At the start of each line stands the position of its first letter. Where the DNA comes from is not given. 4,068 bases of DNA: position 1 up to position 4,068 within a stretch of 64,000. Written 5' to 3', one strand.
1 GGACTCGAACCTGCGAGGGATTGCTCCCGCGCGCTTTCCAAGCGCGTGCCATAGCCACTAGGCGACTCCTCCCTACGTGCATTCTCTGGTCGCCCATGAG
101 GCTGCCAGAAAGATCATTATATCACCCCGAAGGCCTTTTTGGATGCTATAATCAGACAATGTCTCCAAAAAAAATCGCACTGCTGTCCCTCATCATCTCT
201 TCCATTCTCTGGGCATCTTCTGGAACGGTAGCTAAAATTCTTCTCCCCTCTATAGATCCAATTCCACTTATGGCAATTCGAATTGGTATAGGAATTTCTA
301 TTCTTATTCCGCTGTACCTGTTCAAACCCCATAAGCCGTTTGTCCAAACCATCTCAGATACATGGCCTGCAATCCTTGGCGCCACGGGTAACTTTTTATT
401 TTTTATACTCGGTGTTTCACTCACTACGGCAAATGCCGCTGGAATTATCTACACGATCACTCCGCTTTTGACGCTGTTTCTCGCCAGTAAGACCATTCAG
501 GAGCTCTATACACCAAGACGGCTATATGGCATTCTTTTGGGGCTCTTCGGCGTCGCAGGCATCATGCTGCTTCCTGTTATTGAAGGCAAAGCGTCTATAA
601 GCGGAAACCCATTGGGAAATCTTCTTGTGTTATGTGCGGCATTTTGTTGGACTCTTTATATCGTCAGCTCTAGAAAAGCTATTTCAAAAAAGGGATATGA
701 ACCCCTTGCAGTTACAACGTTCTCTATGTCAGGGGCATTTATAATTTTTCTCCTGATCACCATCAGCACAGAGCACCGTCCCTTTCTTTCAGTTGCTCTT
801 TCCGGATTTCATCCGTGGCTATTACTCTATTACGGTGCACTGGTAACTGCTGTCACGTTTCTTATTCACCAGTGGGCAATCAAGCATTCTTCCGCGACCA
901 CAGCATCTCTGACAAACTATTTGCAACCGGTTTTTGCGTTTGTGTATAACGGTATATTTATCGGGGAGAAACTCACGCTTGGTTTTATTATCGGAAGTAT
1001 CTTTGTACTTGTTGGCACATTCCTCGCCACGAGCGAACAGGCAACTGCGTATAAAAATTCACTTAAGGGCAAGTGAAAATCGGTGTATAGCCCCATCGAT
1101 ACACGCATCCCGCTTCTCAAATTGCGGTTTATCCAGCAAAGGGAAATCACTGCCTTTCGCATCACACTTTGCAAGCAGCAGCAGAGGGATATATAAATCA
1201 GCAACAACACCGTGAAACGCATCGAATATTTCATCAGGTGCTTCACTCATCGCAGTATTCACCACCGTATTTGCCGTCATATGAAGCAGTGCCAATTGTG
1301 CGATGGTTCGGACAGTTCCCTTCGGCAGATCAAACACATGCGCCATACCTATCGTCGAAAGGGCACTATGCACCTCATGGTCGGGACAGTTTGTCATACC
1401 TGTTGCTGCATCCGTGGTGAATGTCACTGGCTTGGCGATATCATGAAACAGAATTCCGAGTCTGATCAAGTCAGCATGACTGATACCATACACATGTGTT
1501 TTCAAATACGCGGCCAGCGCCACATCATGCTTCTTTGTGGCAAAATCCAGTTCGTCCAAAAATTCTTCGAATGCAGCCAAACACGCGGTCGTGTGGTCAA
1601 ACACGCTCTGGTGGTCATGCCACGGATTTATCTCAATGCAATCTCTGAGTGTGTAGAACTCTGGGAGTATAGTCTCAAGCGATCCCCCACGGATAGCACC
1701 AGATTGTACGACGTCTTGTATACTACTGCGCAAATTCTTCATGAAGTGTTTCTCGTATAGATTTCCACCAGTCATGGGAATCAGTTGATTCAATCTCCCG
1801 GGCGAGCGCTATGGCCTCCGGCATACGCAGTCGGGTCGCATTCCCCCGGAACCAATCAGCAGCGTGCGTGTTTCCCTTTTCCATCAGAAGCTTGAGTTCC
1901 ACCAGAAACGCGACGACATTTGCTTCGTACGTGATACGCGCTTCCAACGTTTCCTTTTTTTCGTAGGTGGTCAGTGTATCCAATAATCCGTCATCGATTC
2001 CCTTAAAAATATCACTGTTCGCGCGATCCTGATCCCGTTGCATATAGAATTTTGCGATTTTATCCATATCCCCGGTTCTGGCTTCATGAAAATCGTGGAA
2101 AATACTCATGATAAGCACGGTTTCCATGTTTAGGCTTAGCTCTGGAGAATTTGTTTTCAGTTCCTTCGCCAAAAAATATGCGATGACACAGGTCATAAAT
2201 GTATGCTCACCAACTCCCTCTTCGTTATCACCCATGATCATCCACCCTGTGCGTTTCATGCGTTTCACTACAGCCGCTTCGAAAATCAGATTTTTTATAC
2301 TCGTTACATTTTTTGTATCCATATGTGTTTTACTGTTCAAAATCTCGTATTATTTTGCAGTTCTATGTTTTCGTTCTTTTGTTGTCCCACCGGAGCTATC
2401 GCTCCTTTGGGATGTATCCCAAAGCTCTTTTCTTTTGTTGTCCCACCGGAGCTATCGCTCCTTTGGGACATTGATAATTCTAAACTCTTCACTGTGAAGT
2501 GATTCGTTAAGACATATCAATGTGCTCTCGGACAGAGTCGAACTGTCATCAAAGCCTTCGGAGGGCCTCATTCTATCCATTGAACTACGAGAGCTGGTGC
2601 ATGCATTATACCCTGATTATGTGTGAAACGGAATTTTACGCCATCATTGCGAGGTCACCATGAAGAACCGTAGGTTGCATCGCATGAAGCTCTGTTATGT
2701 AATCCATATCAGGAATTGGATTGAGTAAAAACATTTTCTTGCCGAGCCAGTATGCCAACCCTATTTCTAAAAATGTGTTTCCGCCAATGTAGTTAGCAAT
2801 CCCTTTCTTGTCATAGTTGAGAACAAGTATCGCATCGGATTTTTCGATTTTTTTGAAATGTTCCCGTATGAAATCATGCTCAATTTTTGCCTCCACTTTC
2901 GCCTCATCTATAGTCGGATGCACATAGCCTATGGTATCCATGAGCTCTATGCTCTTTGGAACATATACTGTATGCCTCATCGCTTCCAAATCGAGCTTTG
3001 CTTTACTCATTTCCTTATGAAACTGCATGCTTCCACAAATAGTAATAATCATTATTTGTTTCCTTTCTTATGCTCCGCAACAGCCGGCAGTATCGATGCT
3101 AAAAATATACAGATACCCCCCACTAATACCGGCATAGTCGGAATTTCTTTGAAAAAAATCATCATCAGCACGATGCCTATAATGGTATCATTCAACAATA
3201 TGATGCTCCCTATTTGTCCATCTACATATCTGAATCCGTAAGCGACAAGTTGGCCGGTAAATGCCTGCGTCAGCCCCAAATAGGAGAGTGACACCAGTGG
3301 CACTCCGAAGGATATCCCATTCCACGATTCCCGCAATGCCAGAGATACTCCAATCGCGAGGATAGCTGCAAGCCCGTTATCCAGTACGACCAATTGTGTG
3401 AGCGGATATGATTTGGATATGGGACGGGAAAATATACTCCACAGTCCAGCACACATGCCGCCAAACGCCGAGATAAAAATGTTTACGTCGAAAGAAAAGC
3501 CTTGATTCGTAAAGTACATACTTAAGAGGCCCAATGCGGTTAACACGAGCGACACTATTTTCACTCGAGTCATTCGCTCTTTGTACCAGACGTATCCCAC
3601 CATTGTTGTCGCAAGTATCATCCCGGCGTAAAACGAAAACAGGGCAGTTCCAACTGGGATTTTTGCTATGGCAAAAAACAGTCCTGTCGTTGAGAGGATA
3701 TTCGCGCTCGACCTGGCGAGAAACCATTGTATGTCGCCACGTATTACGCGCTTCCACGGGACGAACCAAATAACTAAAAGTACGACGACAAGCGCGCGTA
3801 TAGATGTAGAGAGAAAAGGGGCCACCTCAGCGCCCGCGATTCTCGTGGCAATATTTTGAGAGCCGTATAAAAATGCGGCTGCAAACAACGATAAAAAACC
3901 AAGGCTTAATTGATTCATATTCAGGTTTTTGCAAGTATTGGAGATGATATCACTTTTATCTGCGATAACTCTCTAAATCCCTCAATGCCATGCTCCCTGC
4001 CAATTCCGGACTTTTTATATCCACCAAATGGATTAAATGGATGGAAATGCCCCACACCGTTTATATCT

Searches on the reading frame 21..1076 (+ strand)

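Call 50: search_protein_families(library=pfam, proteins=[window:21-1076:+], max_evalue=0.001)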
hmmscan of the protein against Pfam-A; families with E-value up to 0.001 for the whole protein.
window:21-1076:+ (351 aa): 1 family
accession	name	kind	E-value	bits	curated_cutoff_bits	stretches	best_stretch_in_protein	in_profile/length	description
PF00892.27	EamA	-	1.4e-37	129.4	28.2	2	198-337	2-134/135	EamA-like transporter family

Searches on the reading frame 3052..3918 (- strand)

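Call 50: search_protein_families(library=pfam, proteins=[window:3052-3918:-], max_evalue=0.001)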
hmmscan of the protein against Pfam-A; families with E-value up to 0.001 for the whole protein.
window:3052-3918:- (288 aa): 1 family
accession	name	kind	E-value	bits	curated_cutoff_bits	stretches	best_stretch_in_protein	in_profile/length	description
PF00892.27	EamA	-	4.3e-14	53.4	28.2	2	151-277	8-132/135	EamA-like transporter family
